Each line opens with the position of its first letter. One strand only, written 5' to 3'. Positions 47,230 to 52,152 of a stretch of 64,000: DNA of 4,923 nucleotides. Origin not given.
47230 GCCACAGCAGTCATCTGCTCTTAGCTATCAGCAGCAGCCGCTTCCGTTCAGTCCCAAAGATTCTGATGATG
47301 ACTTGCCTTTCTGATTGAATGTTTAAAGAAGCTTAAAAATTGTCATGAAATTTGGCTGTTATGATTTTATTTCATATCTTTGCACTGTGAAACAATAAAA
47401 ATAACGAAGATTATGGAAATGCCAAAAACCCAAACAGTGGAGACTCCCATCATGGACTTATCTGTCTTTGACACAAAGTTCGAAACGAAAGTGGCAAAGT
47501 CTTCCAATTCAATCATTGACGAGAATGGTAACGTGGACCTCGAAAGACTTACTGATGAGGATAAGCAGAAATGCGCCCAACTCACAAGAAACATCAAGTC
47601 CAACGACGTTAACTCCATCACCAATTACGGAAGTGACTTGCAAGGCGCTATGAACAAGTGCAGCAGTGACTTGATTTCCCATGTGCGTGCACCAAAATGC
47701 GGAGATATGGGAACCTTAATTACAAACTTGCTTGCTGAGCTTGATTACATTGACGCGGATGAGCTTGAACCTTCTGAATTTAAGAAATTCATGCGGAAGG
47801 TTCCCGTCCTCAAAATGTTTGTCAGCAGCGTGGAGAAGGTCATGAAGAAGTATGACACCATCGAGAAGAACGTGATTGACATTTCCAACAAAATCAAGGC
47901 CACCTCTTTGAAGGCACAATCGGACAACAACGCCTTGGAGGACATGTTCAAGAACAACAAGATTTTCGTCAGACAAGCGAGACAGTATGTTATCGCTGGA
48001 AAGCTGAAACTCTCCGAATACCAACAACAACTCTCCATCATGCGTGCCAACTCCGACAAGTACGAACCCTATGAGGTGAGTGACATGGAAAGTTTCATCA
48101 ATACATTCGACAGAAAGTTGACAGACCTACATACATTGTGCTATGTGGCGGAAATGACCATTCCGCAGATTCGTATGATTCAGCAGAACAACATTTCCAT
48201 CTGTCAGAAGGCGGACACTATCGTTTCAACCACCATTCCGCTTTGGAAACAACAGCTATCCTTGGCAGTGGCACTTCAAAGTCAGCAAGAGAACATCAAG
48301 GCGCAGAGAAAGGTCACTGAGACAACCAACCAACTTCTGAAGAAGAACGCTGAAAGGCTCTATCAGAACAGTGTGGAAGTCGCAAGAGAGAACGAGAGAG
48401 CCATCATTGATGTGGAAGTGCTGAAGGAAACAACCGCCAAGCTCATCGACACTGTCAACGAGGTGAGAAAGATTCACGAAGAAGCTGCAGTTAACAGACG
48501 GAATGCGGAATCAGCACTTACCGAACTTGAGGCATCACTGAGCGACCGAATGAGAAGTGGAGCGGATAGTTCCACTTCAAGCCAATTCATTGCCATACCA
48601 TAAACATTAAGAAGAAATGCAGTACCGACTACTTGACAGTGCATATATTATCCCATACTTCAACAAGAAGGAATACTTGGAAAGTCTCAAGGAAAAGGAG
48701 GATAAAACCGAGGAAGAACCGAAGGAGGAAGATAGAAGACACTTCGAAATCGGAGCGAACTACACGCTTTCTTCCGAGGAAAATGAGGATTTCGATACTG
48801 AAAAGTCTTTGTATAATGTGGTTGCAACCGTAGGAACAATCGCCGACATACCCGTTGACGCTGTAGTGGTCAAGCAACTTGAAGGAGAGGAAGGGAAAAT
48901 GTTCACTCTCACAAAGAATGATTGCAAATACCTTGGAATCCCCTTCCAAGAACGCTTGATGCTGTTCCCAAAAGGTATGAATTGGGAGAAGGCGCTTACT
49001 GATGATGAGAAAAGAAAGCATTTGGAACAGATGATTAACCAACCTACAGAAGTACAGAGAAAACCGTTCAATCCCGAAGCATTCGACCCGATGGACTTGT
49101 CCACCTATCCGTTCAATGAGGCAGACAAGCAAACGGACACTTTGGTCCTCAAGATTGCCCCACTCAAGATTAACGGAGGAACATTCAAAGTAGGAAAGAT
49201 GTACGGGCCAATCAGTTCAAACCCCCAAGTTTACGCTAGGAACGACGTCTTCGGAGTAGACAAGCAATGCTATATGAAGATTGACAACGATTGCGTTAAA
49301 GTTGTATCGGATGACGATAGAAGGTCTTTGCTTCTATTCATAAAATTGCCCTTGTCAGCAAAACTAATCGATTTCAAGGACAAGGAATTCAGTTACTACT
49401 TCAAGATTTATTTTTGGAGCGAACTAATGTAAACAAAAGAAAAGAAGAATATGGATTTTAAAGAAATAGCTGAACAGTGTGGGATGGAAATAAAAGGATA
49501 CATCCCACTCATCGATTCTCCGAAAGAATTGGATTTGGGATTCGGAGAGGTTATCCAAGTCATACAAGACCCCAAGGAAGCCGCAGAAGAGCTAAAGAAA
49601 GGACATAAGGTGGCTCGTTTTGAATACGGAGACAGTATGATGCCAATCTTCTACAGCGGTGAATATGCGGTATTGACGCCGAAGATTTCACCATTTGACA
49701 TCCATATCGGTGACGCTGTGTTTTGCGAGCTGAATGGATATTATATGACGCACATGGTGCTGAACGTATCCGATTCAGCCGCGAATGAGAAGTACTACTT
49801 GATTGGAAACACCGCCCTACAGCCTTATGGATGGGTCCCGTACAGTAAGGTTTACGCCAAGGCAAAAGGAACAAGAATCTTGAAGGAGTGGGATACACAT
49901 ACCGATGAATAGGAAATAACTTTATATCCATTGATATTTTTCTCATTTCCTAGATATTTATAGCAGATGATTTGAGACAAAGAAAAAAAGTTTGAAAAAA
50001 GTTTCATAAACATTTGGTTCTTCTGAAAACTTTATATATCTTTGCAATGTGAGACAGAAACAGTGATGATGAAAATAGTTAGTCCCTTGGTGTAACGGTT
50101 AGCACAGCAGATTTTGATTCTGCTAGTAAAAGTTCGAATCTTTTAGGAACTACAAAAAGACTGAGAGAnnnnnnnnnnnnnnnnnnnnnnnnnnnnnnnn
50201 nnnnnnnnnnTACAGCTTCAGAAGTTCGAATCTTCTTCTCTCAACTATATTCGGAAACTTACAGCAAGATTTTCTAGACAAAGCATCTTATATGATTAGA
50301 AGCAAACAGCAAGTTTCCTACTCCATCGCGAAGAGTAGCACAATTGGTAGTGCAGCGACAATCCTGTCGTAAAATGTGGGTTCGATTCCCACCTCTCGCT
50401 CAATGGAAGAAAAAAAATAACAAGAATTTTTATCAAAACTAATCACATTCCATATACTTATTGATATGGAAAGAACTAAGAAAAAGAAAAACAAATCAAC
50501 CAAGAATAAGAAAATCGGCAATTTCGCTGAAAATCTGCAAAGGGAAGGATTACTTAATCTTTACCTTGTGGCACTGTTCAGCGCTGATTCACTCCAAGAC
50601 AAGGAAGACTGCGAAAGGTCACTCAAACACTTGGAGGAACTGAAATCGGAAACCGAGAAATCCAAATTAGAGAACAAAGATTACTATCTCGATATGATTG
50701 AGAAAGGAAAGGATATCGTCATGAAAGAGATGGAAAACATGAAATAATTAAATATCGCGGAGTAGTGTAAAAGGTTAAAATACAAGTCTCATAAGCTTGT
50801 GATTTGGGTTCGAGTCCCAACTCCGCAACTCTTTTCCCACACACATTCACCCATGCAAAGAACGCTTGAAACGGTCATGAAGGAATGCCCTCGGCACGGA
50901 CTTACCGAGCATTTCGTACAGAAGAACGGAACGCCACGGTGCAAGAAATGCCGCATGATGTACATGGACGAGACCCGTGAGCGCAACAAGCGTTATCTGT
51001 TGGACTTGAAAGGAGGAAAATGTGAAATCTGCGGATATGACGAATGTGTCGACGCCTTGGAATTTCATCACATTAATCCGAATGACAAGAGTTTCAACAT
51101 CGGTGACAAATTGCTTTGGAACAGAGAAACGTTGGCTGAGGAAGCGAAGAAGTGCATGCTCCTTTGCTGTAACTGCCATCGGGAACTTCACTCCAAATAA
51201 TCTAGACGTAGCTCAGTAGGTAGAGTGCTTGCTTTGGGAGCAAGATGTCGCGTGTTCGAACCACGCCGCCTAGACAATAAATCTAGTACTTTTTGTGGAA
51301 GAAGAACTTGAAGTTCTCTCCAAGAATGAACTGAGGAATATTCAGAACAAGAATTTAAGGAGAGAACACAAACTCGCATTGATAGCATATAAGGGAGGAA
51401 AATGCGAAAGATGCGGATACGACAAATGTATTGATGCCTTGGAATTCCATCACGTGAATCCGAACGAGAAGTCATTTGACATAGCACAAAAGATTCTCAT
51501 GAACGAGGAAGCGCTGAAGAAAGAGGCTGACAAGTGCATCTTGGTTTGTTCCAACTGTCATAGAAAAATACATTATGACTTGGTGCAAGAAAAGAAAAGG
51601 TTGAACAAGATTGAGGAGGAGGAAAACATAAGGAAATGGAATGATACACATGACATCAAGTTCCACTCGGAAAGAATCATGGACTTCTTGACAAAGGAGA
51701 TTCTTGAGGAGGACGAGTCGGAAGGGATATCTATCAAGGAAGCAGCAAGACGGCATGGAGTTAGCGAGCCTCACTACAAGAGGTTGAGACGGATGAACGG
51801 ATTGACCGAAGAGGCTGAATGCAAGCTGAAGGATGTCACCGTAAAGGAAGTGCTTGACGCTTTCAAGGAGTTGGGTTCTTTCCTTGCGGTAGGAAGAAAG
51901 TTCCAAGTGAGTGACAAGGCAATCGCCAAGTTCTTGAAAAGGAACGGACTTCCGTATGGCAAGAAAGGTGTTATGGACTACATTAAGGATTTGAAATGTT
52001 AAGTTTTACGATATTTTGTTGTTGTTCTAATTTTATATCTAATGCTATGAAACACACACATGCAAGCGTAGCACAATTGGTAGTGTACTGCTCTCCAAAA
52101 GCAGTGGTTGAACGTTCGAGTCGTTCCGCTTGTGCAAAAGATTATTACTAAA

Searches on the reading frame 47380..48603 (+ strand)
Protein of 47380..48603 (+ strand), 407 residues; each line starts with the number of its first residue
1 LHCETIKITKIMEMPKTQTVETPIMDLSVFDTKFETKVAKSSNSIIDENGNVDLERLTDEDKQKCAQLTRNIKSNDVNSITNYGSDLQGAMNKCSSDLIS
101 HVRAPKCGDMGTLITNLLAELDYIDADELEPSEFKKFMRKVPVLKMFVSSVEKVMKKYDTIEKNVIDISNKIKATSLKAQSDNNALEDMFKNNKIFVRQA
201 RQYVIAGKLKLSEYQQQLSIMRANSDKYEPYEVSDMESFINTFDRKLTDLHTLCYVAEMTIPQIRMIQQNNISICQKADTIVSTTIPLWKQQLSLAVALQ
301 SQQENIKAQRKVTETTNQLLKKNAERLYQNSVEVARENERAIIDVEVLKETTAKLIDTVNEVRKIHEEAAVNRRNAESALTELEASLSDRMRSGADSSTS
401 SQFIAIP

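Call 10: search_protein_families(library=pfam, proteins=[window:47380-48603:+], max_evalue=0.001)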
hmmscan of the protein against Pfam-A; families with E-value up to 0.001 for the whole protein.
window:47380-48603:+ (407 aa): 1 family
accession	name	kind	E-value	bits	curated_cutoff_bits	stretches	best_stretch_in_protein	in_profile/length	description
PF05816.16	TelA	-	4.5e-79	266.4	30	1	67-391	3-330/332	Toxic anion resistance protein (TelA)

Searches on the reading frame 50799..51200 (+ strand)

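Call 77: search_protein_families(library=pfam, proteins=[window:50799-51200:+], max_evalue=0.01)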
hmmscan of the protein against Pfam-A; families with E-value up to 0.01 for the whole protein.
window:50799-51200:+ (133 aa): 2 families
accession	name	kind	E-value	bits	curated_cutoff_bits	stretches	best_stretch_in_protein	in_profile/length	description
PF21368.3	AI2M-like_HNH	-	8.4e-06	26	23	1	75-127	1-49/49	AI2M/AI1M-like, HNH endonuclease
PF01844.29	HNH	-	0.005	17.4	21.4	0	75-133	1-47/47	HNH endonuclease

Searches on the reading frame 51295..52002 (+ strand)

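Call 77: search_protein_families(library=pfam, proteins=[window:51295-52002:+], max_evalue=0.01)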
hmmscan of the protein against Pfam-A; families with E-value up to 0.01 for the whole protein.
window:51295-52002:+ (235 aa): 3 families
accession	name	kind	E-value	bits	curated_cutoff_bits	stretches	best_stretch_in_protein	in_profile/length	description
PF13384.12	HTH_23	-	0.00025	21.2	24.6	1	143-166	16-39/50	Homeodomain-like domain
PF01844.29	HNH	-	0.00034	21.2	21.4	1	37-94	1-46/47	HNH endonuclease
PF01527.26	HTH_Tnp_1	-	0.00064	20.3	24.1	1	135-168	14-47/75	Transposase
